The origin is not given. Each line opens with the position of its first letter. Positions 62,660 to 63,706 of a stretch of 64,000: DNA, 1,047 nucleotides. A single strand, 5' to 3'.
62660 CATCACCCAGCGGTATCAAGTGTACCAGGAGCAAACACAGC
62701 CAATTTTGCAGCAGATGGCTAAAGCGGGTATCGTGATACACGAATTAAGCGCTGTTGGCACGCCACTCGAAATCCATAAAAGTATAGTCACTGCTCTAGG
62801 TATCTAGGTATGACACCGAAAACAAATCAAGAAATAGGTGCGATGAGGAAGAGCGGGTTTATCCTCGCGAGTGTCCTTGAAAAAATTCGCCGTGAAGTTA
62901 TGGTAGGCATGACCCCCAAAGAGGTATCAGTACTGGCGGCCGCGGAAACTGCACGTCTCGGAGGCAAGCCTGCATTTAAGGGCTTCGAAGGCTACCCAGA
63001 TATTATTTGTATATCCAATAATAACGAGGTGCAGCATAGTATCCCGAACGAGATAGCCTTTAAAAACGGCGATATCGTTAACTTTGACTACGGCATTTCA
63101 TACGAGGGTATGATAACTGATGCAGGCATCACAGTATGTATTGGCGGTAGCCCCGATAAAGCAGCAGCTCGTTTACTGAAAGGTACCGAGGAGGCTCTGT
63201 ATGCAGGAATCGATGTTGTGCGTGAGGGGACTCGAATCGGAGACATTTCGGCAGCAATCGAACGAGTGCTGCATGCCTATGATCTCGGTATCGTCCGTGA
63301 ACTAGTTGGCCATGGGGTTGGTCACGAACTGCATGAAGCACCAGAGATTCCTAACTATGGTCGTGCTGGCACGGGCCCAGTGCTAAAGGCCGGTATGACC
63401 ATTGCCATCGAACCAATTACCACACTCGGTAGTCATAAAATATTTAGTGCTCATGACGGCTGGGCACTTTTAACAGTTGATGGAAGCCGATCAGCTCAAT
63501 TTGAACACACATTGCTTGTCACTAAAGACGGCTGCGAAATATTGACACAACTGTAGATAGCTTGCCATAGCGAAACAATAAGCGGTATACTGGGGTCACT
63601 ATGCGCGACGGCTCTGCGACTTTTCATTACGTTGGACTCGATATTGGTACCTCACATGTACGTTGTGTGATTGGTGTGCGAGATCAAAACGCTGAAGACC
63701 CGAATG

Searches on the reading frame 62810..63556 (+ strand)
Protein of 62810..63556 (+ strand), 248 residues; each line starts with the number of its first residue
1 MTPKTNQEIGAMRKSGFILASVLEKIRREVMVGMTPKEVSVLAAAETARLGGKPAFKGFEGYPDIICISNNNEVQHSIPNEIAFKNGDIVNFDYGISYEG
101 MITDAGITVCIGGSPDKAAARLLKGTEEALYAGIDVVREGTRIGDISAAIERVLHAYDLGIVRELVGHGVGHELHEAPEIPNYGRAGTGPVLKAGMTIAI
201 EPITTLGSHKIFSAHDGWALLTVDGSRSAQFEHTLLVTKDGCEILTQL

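Call 83: find_encoding_contigs(protein=window:62810-63556:+, flank=10000, max_places=2)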
Protein window:62810-63556:+ (248 aa): no gene with exactly this product is on record in the collection.
